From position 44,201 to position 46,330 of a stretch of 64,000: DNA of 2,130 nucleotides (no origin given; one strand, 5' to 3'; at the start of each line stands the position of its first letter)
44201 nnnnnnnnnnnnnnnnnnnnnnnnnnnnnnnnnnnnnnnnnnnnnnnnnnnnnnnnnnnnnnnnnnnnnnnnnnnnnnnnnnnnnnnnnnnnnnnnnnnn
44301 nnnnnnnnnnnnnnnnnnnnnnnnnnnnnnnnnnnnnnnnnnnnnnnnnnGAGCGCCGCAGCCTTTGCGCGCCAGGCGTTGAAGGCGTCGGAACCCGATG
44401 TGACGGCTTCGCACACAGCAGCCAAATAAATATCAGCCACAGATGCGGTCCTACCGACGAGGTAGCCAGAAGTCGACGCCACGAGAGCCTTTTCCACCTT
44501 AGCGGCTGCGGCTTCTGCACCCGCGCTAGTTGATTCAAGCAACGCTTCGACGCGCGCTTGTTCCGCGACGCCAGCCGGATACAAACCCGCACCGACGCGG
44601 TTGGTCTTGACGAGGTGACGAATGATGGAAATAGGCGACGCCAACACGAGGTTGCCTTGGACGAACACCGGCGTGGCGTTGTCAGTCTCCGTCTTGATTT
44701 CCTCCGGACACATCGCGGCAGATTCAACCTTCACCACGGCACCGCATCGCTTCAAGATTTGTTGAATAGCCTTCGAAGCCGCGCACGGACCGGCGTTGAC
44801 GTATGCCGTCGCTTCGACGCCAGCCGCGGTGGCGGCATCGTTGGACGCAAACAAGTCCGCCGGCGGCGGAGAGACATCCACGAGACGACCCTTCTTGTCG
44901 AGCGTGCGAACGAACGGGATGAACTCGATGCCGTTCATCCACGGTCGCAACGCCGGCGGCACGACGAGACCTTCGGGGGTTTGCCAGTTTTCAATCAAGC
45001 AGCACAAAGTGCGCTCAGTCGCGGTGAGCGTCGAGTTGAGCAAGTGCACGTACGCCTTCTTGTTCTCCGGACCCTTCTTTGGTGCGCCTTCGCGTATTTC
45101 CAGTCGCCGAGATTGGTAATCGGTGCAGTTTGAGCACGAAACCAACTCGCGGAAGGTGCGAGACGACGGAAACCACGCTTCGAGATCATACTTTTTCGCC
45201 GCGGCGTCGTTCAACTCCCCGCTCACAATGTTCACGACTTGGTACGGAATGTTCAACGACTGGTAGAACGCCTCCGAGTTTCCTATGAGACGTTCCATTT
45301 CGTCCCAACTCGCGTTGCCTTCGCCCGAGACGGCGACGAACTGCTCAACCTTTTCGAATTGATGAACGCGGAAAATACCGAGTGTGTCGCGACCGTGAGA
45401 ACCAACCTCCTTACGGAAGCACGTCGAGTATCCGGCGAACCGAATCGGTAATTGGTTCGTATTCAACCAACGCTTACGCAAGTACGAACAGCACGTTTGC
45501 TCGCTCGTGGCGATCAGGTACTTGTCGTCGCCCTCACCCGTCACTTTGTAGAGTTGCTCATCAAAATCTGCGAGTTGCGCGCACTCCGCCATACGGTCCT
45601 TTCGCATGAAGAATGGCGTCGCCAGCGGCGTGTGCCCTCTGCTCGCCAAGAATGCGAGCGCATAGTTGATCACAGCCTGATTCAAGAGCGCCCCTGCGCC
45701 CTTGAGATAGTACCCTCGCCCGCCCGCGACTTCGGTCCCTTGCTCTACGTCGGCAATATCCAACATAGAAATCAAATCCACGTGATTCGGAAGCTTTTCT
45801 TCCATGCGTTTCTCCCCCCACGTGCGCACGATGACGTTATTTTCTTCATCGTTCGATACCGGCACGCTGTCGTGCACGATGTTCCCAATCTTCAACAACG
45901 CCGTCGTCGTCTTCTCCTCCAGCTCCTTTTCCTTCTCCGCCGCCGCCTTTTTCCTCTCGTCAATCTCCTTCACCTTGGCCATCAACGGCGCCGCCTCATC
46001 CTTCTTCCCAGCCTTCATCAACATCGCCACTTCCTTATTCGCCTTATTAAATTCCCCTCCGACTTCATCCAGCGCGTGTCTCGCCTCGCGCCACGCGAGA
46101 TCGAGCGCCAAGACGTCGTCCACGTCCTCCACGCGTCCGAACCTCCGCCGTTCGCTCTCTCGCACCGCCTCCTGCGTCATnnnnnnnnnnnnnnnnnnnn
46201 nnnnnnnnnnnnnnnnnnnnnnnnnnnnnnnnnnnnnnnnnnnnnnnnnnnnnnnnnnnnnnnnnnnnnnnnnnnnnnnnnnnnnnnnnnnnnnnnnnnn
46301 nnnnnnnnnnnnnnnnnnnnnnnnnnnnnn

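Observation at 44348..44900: Seryl-tRNA synthetase carries a C-terminal GST-like extension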

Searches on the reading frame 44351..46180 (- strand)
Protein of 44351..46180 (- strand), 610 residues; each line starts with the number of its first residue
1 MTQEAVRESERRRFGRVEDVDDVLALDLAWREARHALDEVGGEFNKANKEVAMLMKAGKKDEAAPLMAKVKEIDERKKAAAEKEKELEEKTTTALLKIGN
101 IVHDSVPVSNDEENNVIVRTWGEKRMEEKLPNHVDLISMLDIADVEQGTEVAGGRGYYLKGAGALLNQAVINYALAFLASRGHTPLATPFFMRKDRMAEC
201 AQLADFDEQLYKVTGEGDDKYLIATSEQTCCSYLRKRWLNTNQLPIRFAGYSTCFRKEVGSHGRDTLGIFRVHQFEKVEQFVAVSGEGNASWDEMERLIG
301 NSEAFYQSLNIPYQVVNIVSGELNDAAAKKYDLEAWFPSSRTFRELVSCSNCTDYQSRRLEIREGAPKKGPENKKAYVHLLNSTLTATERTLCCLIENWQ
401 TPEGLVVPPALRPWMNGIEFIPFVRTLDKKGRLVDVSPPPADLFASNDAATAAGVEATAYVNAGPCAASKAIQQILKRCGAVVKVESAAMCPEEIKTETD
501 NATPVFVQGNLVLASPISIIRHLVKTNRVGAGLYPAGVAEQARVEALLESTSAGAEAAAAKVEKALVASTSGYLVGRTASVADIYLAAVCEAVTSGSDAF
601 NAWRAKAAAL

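Call 6: search_protein_families(library=pfam, proteins=[window:44351-46180:-], max_evalue=10)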
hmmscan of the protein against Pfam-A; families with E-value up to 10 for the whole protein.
window:44351-46180:- (610 aa): 7 families
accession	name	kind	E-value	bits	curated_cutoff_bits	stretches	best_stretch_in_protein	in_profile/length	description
PF00587.30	tRNA-synt_2b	-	8e-42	143.7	29.3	1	211-398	1-178/179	tRNA synthetase class II core domain (G, H, P, S and T)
PF02403.27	Seryl_tRNA_N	-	2.1e-18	67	28.2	1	4-102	12-108/108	Seryl-tRNA synthetase N-terminal domain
PF14497.11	GST_C_3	-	0.0015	19.2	21.6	1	560-595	36-71/104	Glutathione S-transferase, C-terminal domain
PF13410.11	GST_C_2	-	0.06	13.9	24.9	1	554-592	10-46/69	Glutathione S-transferase, C-terminal domain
PF00043.30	GST_C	-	0.061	14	20.7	1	541-591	17-65/93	Glutathione S-transferase, C-terminal domain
PF09355.15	Phage_Gp19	-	0.15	13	22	1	539-598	8-66/116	Phage protein Gp19/Gp15/Gp42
PF13152.11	DUF3967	-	1.7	8.9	22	1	66-85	9-28/35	Protein of unknown function (DUF3967)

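Call 7: search_protein_families(library=ncbifam, proteins=[window:44351-46180:-], max_evalue=10)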
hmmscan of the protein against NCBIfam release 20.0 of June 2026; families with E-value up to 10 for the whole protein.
window:44351-46180:- (610 aa): 5 families
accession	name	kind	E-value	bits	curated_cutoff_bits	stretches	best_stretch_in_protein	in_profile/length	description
TIGR00414.1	serS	equivalog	8.2e-129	430.3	301.65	1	5-415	13-418/418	serine--tRNA ligase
TIGR00418.1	thrS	equivalog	7.4e-11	41.6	383.65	1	122-312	162-345/565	threonine--tRNA ligase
NF003068.0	PRK03991.1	equivalog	1.3e-10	40.3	484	1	65-317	130-377/613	threonine--tRNA ligase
TIGR00408.1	proS_fam_I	equivalog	6.5e-07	28.6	437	1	176-414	50-283/475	proline--tRNA ligase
NF003211.1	PRK04173.1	equivalog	0.0008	18.4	312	1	239-356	183-297/454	glycine--tRNA ligase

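Call 15: find_encoding_contigs(protein=window:44351-46180:-, flank=3000, max_places=4)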
Protein window:44351-46180:- (610 aa): 1 contig read that carries it; 1 place shown.
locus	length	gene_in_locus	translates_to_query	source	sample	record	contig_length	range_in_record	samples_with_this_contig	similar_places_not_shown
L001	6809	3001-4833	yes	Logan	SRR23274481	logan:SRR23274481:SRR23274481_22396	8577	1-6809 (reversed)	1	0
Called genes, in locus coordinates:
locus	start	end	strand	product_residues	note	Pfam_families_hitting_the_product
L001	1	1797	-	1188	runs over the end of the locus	?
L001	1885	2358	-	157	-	-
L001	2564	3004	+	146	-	-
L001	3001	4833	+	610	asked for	PF02403:Seryl_tRNA_N, PF00587:tRNA-synt_2b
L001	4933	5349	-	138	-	-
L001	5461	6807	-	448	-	?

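Call 20: find_homologous_proteins(query=window:44351-46180:-, max_evalue=1e-50)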
Query window:44351-46180:- (610 aa): 7925 proteins with E <= 1e-50 among 8000 candidates; the best 120 are listed.
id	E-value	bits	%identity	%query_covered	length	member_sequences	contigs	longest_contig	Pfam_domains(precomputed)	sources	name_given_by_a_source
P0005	0.0e+0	1364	100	100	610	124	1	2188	PF00587.31,PF02403.28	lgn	-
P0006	0.0e+0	1211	87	99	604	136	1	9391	PF00587.31,PF02403.28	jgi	-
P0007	0.0e+0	1162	83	100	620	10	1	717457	PF00587.31,PF13410.12,PF02403.28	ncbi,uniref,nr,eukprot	ncbi:Aminoacyl-tRNA synthetase, class II [Ostreococcus tauri]|uniref:serine--tRNA ligase n=1 Tax=Ost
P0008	0.0e+0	1157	84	99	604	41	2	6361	PF00587.31,PF02403.28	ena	-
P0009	0.0e+0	1143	85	97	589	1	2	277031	PF00587.31,PF02403.28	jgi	-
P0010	0.0e+0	1143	85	97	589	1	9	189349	PF00587.31,PF02403.28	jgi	jgi:seryl-tRNA synthetase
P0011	0.0e+0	1143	85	97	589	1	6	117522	PF00587.31,PF02403.28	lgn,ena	-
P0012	0.0e+0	1143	85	97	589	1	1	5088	PF00587.31,PF02403.28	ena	-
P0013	0.0e+0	1142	85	97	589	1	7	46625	PF00587.31,PF02403.28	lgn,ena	-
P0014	0.0e+0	1142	85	97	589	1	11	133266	PF00587.31,PF02403.28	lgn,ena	-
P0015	0.0e+0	1142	85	97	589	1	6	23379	PF00587.31,PF02403.28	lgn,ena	-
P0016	0.0e+0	1141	85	97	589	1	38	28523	PF00587.31,PF02403.28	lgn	-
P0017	0.0e+0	1140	85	97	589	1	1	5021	PF00587.31,PF02403.28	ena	-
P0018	0.0e+0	1140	85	97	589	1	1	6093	PF00587.31,PF02403.28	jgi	jgi:seryl-tRNA synthetase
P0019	0.0e+0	1139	85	97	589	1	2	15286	PF00587.31,PF02403.28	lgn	-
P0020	0.0e+0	1139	85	97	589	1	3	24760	PF00587.31,PF02403.28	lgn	-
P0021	0.0e+0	1138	85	97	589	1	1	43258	PF00587.31,PF02403.28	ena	-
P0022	0.0e+0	1138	85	97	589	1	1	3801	PF00587.31,PF02403.28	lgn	-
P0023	0.0e+0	1137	85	97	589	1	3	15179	PF00587.31,PF02403.28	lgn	-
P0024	0.0e+0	1133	84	96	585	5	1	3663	PF00587.31,PF02403.28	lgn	-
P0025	0.0e+0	1133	84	97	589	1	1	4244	PF00587.31,PF02403.28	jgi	-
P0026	0.0e+0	1132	84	97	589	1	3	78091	PF00587.31,PF02403.28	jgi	-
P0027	0.0e+0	1132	84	97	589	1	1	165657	PF00587.31,PF02403.28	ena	-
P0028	0.0e+0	1131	84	97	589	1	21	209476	PF00587.31,PF02403.28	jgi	-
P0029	0.0e+0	1131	84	97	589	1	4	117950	PF00587.31,PF02403.28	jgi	-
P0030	0.0e+0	1130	84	97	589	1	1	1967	PF00587.31,PF02403.28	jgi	-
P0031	0.0e+0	1130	84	97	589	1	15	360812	PF00587.31,PF02403.28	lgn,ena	-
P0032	0.0e+0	1130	84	97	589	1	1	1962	PF00587.31,PF02403.28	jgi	-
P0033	0.0e+0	1130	84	97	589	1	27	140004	PF00587.31,PF02403.28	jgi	jgi:seryl-tRNA synthetase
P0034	0.0e+0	1130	84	97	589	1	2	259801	PF00587.31,PF02403.28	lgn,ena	-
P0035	0.0e+0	1130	84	97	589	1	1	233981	PF00587.31,PF02403.28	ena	-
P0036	0.0e+0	1130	84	97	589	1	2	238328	PF00587.31,PF02403.28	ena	-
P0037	0.0e+0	1129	84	97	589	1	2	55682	PF00587.31,PF02403.28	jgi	-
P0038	0.0e+0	1128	84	97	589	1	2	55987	PF00587.31,PF02403.28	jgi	-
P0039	0.0e+0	1128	84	97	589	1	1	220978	PF00587.31,PF02403.28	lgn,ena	-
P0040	0.0e+0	1128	84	97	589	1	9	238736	PF00587.31,PF02403.28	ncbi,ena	-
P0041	0.0e+0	1128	84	97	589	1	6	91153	PF00587.31,PF02403.28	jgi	-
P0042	0.0e+0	1127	84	97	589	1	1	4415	PF00587.31,PF02403.28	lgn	-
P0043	0.0e+0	1126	84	97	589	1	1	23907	PF00587.31,PF02403.28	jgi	-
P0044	0.0e+0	1125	84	97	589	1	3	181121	PF00587.31,PF02403.28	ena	-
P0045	0.0e+0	1104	83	97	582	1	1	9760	PF00587.31,PF02403.28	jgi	-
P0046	0.0e+0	1064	79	97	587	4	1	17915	PF00587.31,PF02403.28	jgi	-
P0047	1.0e-273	927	57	69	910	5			PF00587.31,PF02403.28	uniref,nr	uniref:serine--tRNA ligase n=1 Tax=Lactuca sativa TaxID=4236 RepID=A0A9R1W0E8_LACSA|nr:hypothetical 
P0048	1.1e-251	854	67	96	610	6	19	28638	PF00587.31,PF02403.28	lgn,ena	-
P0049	1.6e-251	854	65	99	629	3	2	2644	PF00587.31,PF02403.28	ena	-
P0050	2.9e-250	850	66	96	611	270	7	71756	PF00587.31,PF02403.28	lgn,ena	-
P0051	1.2e-248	844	65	99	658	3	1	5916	PF00587.31,PF02403.28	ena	-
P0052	6.3e-238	809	74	78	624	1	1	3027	PF00587.31,PF02403.28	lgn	-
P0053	4.6e-233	793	78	73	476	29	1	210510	PF00587.31,PF02403.28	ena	-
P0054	2.0e-230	784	75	76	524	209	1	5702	PF00587.31,PF02403.28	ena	-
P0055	1.9e-228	778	74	76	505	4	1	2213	PF00587.31,PF02403.28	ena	-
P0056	7.8e-228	776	75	76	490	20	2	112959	PF00587.31,PF02403.28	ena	-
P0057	1.1e-226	772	75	76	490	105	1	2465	PF00587.31,PF02403.28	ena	-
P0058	1.4e-223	762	73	76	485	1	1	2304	PF00587.31,PF02403.28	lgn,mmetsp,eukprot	mmetsp:Transcript_4534/g.15090 ORF Transcript_4534/g.15090 Transcript_4534/m.15090 type:complete len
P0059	1.6e-223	762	74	74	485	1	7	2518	PF00587.31,PF02403.28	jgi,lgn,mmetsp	mmetsp:Transcript_7834/g.29370 ORF Transcript_7834/g.29370 Transcript_7834/m.29370 type:complete len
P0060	1.3e-222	759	72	76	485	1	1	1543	PF00587.31,PF02403.28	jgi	-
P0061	3.5e-222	757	75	73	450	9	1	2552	PF00587.31,PF02403.28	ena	-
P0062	3.6e-222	757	75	73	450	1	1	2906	PF00587.31,PF02403.28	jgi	jgi:seryl-tRNA synthetase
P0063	6.6e-222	756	75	73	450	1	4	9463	PF00587.31,PF02403.28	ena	-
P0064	6.7e-222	756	75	73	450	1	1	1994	PF00587.31,PF02403.28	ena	-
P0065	9.6e-222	756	75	73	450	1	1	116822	PF00587.31,PF02403.28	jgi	jgi:seryl-tRNA synthetase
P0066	4.7e-221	753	75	73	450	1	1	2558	PF00587.31,PF02403.28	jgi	jgi:seryl-tRNA synthetase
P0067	8.1e-221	753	75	72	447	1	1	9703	PF00587.31,PF02403.28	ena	-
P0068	4.1e-220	750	75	72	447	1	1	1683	PF00587.31,PF02403.28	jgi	-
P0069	6.6e-220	750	75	72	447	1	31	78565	PF00587.31,PF02403.28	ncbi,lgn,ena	-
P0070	3.3e-219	747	75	72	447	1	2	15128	PF00587.31,PF02403.28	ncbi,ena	-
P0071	4.5e-219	747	75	72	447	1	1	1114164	PF00587.31,PF02403.28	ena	-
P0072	8.5e-219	746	75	72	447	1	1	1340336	PF00587.31,PF02403.28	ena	-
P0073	9.9e-217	739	75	71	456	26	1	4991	PF00587.31,PF02403.28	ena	-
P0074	1.2e-209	716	57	96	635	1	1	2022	PF00587.31,PF02403.28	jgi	-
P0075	5.8e-202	690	55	97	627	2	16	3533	PF00587.31,PF02403.28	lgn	-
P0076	1.3e-194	666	68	72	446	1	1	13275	PF00587.31,PF02403.28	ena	-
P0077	6.1e-188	644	76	61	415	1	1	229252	PF00587.31,PF02403.28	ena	-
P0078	1.1e-186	640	77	59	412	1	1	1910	PF00587.31,PF02403.28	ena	-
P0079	1.9e-184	633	65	74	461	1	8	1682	PF00587.31,PF02403.28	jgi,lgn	-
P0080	3.5e-184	632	64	72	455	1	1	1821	PF00587.31,PF02403.28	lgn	-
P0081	5.4e-184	631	64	74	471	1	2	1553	PF00587.31,PF02403.28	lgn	-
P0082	8.1e-183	627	64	74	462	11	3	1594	PF00587.31,PF02403.28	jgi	-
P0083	6.4e-182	624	63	74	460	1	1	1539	PF00587.31,PF02403.28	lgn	-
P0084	7.8e-182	624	53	70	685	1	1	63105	PF00587.31,PF02403.28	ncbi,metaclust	ncbi:Serine--tRNA ligase, partial [Dichanthelium oligosanthes]|metaclust:status=active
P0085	1.7e-181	623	64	71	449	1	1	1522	PF00587.31,PF02403.28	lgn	-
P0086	3.9e-181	622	63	71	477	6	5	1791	PF00587.31,PF02403.28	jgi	-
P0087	1.4e-180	620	63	71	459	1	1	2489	PF00587.31,PF02403.28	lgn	-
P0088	2.3e-180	619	63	72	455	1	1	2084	PF00587.31,PF02403.28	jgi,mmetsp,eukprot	mmetsp:Transcript_14680/g.31958 ORF Transcript_14680/g.31958 Transcript_14680/m.31958 type:complete 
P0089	3.3e-180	619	62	71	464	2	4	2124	PF00587.31,PF02403.28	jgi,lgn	-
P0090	4.3e-180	618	64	71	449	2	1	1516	PF00587.31,PF02403.28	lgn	-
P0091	4.5e-180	618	64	71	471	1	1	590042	PF00587.31,PF02403.28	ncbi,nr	ncbi:MAG: seryl-tRNA synthetase [Monoraphidium minutum]|nr:MAG: seryl-tRNA synthetase [Monoraphidium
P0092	5.9e-179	614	64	71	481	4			PF00587.31,PF02403.28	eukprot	eukprot:708794-Prorocentrum_minimum.AAC.3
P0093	9.3e-179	614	60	76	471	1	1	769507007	PF00587.31,PF02403.28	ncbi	ncbi:hypothetical protein KI387_031296, partial [Taxus chinensis]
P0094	1.3e-178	613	62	74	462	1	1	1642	PF00587.31,PF02403.28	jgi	-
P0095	2.3e-178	613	65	69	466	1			PF00587.31,PF02403.28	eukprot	eukprot:Gb_22553 [translate_table: standard]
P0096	3.5e-178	612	63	72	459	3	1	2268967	PF00587.31,PF02403.28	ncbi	ncbi:seryl-tRNA synthetase [Haematococcus lacustris]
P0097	9.2e-178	610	63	72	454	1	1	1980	PF00587.31,PF02403.28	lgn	-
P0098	1.1e-177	610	61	72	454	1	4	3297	PF00587.31,PF02403.28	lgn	-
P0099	1.2e-177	610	64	70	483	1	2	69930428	PF00587.31,PF02403.28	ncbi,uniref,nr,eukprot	ncbi:hypothetical protein AMTRI_Chr02g221260 [Amborella trichopoda]|uniref:serine--tRNA ligase isofo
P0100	1.3e-177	610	64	70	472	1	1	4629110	PF00587.31,PF02403.28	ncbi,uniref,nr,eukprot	ncbi:serine--tRNA ligase isoform X2 [Amborella trichopoda]|uniref:serine--tRNA ligase n=1 Tax=Ambore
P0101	1.3e-177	610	63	71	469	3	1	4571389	PF00587.31,PF02403.28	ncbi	ncbi:hypothetical protein ABPG75_000537 [Micractinium tetrahymenae]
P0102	1.6e-177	610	64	71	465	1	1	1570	PF00587.31,PF02403.28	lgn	-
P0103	1.7e-177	610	65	69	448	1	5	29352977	PF00587.31,PF02403.28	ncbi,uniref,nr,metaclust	ncbi:hypothetical protein IC582_030181 [Cucumis melo]|uniref:serine--tRNA ligase n=2 Tax=Cucumis mel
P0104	3.0e-177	609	65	69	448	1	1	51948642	PF00587.31,PF02403.28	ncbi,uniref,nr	ncbi:serine--tRNA ligase isoform X2 [Benincasa hispida]|uniref:serine--tRNA ligase isoform X2 n=1 Ta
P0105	5.2e-177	608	65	69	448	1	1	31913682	PF00587.31,PF02403.28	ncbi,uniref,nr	ncbi:serine--tRNA ligase [Cucumis sativus]|uniref:serine--tRNA ligase n=1 Tax=Cucumis sativus TaxID=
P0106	5.5e-177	608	65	69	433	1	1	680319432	PF00587.31,PF02403.28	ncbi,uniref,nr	ncbi:hypothetical protein SUGI_0105380 [Cryptomeria japonica]|uniref:serine--tRNA ligase n=1 Tax=Cry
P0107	1.2e-176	607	65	69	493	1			PF00587.31,PF02403.28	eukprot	eukprot:TRINITY_DN31340_c2_g1_i1.p1 TRINITY_DN31340_c2_g1~~TRINITY_DN31340_c2_g1_i1.p1 ORF type:comp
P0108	1.4e-176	607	64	69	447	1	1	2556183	PF00587.31,PF02403.28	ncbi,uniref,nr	ncbi:Aminoacyl-tRNA synthetase [Macleaya cordata]|uniref:serine--tRNA ligase n=1 Tax=Macleaya cordat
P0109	1.4e-176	607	63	69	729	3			PF00587.31,PF13410.12,PF02403.28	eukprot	eukprot:SM000031S11609 [mRNA] locus=s31:660382:664976:- [translate_table: standard]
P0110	1.7e-176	606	64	69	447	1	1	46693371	PF00587.31,PF02403.28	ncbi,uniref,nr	ncbi:hypothetical protein HHK36_012609 [Tetracentron sinense]|uniref:serine--tRNA ligase n=1 Tax=Tet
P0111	2.8e-176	606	49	99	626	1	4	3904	PF00587.31,PF02403.28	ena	-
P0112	5.8e-176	605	64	69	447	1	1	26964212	PF00587.31,PF02403.28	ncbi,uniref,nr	ncbi:hypothetical protein FNV43_RR04906 [Rhamnella rubrinervis]|uniref:serine--tRNA ligase n=1 Tax=R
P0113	6.1e-176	604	64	69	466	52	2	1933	PF00587.31,PF02403.28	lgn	-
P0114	1.2e-175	604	65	69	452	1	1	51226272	PF00587.31,PF02403.28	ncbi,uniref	ncbi:serine--tRNA ligase-like [Aristolochia californica]|uniref:serine--tRNA ligase-like n=1 Tax=Ari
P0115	1.5e-175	603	64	69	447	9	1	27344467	PF00587.31,PF02403.28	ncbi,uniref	ncbi:serine--tRNA ligase-like [Pyrus communis]|uniref:serine--tRNA ligase-like n=1 Tax=Pyrus communi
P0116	1.6e-175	603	62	71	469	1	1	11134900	PF00587.31,PF02403.28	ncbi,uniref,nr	ncbi:hypothetical protein Agub_g1051 [Astrephomene gubernaculifera]|uniref:serine--tRNA ligase n=1 T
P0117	2.6e-175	602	63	71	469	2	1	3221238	PF00587.31,PF02403.28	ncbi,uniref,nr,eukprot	ncbi:serine--tRNA ligase [Chlorella sorokiniana]|uniref:serine--tRNA ligase n=1 Tax=Chlorella soroki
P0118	2.6e-175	602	64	69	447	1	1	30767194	PF00587.31,PF02403.28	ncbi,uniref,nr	ncbi:hypothetical protein PRUPE_6G327000 [Prunus persica]|uniref:serine--tRNA ligase n=1 Tax=Prunus 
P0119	3.0e-175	602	63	70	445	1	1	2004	PF00587.31,PF02403.28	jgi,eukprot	eukprot:CAMPEP_0175051398 /NCGR_PEP_ID=MMETSP0052_2-20121109/7774_1 /TAXON_ID=51329 ORGANISM="Polyto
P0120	3.2e-175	602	65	69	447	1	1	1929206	PF00587.31,PF02403.28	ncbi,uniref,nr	ncbi:Serine-tRNA ligase, type [Parasponia andersonii]|uniref:serine--tRNA ligase n=1 Tax=Parasponia 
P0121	3.2e-175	602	52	96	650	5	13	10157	PF00587.31,PF02403.28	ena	-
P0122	3.4e-175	602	63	73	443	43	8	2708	PF00587.31,PF02403.28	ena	-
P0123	3.8e-175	602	63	71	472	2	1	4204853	PF00587.31,PF02403.28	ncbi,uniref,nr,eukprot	ncbi:hypothetical protein HXX76_002520 [Chlamydomonas incerta]|uniref:serine--tRNA ligase n=1 Tax=Ch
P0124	4.6e-175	602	60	71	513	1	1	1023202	PF00587.31,PF02403.28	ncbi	ncbi:hypothetical protein N2152v2_002502 [Parachlorella kessleri]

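Call 28: list_cluster_members(proteins=[P0048, P0049, P0051, P0074, P0075, P0111, P0121, P0109, P0069, P0058])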
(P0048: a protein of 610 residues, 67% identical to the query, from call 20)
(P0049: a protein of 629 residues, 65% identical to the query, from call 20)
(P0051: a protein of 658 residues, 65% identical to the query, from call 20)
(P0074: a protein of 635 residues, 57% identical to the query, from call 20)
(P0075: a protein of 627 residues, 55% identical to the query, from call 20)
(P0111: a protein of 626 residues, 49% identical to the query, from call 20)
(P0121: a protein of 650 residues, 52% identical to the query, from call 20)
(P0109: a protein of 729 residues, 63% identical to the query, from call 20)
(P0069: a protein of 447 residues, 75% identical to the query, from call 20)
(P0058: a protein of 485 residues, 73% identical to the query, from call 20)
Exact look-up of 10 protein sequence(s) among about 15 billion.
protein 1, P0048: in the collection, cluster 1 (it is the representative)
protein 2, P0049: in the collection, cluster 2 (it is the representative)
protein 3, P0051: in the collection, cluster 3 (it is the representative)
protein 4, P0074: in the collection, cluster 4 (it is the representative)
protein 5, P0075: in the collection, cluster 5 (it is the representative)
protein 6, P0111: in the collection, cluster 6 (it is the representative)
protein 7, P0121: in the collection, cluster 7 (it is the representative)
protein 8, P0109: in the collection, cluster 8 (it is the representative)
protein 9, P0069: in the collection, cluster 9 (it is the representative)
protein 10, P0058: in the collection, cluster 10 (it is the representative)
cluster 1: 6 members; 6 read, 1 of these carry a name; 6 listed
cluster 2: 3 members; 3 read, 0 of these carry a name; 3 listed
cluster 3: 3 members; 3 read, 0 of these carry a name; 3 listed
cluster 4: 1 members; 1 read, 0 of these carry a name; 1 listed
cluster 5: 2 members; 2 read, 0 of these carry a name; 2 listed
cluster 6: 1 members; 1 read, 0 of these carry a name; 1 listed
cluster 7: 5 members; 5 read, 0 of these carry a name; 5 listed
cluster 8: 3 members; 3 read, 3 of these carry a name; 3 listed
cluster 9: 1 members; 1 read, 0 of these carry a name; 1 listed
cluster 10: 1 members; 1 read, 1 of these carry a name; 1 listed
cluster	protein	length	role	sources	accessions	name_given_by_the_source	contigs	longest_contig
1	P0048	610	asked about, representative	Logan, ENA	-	-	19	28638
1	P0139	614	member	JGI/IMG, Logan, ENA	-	seryl-tRNA synthetase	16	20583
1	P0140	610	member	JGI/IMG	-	-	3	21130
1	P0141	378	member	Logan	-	-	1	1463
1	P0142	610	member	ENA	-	-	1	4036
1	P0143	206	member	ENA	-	-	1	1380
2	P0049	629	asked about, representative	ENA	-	-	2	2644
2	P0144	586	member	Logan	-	-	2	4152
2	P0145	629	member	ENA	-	-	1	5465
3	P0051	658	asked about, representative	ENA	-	-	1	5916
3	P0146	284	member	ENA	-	-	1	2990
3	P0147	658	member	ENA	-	-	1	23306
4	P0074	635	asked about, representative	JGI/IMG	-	-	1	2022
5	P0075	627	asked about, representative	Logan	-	-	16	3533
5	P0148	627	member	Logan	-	-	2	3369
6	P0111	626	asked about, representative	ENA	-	-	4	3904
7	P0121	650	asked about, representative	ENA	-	-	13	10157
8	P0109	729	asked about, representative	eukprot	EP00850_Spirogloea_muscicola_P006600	SM000031S11609 [mRNA] locus=s31:660382:664976:- [translate_table: standard]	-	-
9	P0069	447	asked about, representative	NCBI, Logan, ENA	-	-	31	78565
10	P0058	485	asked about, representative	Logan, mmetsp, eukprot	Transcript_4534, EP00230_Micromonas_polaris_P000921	Transcript_4534/g.15090 ORF Transcript_4534/g.15090 Transcript_4534/m.15090 type:complete ... | CAMPEP_0119210166 /NCGR_PEP_ID=MMETSP1327-20130426/2043_1 /TAXON_ID=38833 ...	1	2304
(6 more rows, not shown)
